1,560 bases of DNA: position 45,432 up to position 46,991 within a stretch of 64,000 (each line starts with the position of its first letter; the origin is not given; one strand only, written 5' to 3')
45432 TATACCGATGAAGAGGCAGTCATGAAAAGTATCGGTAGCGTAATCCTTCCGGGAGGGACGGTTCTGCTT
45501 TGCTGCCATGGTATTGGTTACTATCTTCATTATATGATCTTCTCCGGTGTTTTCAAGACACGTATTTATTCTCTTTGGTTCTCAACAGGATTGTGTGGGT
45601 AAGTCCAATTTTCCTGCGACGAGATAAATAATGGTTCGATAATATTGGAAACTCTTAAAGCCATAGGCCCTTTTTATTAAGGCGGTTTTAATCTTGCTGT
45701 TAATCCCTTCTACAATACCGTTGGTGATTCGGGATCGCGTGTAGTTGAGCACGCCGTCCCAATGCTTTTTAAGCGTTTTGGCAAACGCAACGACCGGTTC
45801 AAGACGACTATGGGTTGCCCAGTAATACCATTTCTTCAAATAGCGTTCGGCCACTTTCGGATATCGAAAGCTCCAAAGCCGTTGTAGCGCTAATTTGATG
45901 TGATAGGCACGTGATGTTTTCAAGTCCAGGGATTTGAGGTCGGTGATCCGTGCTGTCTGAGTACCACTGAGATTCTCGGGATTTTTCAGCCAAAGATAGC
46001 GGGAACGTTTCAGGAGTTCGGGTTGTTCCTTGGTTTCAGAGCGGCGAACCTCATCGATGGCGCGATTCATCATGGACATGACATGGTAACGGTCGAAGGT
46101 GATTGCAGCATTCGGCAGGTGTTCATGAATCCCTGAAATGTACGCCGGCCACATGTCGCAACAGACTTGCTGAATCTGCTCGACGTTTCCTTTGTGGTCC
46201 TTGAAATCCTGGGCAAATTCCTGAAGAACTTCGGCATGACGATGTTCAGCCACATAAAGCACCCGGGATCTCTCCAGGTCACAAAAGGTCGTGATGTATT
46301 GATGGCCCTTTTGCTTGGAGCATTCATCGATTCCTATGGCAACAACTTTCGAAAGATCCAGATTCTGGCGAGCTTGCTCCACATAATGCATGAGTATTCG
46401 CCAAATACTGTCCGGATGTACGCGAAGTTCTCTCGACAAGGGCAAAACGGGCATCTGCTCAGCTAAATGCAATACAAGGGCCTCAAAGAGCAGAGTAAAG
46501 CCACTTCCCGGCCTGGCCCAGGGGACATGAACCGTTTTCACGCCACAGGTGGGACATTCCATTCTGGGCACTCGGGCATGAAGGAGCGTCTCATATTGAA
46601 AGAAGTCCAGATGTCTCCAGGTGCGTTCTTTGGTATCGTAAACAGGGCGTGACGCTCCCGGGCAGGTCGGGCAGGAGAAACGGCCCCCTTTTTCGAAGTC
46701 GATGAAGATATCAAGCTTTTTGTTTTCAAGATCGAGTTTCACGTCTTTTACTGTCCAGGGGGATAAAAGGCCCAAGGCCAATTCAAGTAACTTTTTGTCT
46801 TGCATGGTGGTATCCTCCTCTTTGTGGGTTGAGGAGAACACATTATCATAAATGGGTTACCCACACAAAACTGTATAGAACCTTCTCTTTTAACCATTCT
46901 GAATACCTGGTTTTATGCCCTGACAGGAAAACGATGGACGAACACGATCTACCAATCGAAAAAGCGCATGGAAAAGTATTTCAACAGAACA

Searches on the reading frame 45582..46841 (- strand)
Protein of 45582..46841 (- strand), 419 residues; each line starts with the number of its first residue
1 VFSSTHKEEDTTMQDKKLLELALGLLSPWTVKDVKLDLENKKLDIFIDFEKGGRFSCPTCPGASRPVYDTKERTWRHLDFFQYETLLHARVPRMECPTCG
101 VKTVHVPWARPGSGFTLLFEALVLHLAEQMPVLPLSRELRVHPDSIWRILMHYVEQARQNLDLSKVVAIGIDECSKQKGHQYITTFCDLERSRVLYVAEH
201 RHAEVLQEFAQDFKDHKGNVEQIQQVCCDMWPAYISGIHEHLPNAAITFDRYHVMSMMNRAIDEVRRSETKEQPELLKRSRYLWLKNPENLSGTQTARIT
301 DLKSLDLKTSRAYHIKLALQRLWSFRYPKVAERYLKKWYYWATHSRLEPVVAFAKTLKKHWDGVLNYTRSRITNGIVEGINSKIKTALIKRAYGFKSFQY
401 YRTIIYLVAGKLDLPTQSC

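Call 73: search_protein_families(library=pfam, proteins=[window:45582-46841:-], max_evalue=0.01)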
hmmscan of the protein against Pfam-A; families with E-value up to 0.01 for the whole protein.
window:45582-46841:- (419 aa): 4 families
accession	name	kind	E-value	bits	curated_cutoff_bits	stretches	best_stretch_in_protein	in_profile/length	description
PF01610.23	DDE_Tnp_ISL3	-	2.1e-76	257.4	23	1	169-405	1-240/240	Transposase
PF13542.12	HTH_Tnp_ISL3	-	1.1e-15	57.3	27.4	1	104-154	1-51/51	Helix-turn-helix domain of transposase family ISL3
PF14690.11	Zn_ribbon_ISL3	-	4.9e-12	46.5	25.5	1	55-99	3-47/47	zinc-finger of transposase IS204/IS1001/IS1096/IS1165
PF20020.4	DUF6431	-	0.0013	19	26.6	0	57-100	1-39/82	Domain of unknown function (DUF6431)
